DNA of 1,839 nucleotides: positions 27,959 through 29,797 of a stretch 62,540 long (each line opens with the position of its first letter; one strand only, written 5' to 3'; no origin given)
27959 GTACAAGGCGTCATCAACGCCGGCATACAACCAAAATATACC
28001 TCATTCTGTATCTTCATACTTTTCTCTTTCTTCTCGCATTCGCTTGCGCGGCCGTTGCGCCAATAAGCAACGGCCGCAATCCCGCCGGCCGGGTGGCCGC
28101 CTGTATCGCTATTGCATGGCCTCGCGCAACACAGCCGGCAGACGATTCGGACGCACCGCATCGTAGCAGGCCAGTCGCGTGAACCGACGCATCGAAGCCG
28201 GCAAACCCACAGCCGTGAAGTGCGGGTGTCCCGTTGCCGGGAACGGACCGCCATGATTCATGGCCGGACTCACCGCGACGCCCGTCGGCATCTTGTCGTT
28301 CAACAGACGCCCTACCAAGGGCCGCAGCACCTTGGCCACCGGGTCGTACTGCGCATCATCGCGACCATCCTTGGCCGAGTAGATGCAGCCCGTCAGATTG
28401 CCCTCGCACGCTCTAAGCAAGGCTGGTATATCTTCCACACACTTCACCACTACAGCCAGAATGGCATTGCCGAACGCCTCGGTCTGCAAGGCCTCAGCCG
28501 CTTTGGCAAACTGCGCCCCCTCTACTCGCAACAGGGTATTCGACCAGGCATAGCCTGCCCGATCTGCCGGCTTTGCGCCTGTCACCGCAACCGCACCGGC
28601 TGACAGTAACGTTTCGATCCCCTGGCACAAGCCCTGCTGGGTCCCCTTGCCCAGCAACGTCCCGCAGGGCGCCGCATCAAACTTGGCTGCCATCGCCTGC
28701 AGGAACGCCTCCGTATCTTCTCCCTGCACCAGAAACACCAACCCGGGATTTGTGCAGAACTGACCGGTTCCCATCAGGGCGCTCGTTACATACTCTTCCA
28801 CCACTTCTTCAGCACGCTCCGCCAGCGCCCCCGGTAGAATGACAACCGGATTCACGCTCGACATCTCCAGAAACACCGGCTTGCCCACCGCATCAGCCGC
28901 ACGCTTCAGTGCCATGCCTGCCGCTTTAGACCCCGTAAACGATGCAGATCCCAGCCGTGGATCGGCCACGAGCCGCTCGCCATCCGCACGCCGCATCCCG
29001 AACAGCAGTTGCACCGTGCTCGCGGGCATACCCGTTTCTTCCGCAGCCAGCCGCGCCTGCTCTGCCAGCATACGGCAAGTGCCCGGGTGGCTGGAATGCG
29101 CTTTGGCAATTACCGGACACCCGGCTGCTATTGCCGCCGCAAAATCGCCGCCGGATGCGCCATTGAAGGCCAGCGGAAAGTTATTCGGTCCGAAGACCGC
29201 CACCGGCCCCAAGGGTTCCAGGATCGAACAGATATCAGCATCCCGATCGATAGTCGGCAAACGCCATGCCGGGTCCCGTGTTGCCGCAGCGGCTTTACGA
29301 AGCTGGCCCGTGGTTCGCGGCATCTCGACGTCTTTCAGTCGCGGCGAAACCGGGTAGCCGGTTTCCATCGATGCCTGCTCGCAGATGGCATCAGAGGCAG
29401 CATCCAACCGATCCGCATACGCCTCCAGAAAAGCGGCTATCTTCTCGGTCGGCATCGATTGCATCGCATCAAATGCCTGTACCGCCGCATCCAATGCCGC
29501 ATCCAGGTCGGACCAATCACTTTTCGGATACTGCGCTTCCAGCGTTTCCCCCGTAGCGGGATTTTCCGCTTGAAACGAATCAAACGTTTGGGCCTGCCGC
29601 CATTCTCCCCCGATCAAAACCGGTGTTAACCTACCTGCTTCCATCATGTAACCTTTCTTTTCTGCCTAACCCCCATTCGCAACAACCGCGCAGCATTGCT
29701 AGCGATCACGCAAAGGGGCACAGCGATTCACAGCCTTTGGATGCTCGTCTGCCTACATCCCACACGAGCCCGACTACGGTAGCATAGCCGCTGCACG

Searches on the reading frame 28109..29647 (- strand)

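Call 59: search_protein_families(library=pfam, proteins=[window:28109-29647:-], max_evalue=0.00001)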
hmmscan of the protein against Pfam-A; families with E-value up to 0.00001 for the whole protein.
window:28109-29647:- (512 aa): 1 family
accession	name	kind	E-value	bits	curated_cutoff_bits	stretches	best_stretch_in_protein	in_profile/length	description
PF00171.27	Aldedh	-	1.1e-52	179.5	23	1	16-426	1-404/461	Aldehyde dehydrogenase family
